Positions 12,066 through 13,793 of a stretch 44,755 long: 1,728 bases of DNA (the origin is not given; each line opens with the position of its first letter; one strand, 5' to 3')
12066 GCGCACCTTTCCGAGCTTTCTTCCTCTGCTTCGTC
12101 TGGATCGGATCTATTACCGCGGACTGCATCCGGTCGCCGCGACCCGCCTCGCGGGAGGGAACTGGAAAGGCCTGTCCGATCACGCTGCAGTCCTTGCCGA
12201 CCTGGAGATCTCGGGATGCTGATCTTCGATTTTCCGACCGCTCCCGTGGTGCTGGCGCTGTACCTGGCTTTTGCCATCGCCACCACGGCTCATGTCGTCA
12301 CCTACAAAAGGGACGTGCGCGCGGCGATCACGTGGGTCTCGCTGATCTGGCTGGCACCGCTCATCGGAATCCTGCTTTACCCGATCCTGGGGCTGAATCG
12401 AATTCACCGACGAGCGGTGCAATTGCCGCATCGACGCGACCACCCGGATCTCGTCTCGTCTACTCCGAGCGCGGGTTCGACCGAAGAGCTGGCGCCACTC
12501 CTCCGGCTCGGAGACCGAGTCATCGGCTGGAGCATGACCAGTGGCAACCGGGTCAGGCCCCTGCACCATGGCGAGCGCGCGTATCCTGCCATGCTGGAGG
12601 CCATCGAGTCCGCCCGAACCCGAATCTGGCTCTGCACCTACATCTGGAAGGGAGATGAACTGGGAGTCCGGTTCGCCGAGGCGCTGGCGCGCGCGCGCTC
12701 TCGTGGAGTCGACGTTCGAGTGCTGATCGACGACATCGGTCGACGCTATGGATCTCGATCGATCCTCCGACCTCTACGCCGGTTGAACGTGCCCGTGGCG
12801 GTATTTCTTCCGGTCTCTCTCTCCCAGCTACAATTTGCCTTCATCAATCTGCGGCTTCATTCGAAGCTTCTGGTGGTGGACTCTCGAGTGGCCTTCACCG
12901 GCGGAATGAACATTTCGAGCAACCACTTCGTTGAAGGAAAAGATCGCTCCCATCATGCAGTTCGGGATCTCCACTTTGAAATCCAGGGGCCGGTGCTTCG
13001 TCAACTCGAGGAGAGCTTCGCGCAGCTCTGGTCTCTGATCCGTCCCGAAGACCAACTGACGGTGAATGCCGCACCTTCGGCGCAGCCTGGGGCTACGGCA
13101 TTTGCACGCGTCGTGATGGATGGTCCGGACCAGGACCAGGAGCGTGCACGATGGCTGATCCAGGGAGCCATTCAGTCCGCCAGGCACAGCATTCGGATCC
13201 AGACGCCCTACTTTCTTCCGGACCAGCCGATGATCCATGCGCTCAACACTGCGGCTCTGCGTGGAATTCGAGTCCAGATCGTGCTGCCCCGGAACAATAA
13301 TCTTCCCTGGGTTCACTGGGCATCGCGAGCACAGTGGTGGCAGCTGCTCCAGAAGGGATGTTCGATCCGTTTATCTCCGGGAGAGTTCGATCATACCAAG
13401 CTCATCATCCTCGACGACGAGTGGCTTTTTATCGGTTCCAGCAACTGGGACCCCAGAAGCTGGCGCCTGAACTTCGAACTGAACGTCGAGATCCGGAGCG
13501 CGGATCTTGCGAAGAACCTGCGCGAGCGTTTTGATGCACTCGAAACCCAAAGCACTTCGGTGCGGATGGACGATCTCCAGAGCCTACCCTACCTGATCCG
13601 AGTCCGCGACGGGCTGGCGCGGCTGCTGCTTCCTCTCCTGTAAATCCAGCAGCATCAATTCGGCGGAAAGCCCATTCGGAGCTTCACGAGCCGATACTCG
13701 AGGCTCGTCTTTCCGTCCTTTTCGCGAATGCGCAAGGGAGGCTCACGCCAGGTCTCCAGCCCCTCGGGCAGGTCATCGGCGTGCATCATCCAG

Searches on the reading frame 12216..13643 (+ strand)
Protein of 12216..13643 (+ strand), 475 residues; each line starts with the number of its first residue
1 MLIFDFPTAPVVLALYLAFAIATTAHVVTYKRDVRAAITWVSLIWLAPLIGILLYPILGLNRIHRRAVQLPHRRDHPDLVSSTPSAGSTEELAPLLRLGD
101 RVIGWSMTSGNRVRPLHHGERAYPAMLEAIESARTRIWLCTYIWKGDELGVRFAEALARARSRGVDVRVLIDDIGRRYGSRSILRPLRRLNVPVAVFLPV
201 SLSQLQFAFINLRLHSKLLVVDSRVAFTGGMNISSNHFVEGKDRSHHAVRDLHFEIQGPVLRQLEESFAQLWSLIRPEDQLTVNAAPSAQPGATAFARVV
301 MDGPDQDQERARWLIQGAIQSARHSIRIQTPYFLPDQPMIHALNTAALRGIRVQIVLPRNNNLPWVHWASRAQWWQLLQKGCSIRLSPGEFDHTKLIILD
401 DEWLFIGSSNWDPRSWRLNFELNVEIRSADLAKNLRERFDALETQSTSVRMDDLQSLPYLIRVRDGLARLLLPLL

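Call 3: search_protein_families(library=pfam, proteins=[window:12216-13643:+], max_evalue=0.01)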
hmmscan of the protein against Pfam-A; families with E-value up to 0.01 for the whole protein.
window:12216-13643:+ (475 aa): 3 families
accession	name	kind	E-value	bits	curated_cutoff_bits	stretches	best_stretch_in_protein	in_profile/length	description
PF13091.12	PLDc_2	-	6.5e-53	178.5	27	2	318-442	4-131/132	PLD-like domain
PF00614.28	PLDc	-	1.2e-15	57.1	21.9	2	392-415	5-28/28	Phospholipase D Active site motif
PF13396.11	PLDc_N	-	0.00058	20.2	23.3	1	19-59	2-41/42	Phospholipase_D-nuclease N-terminal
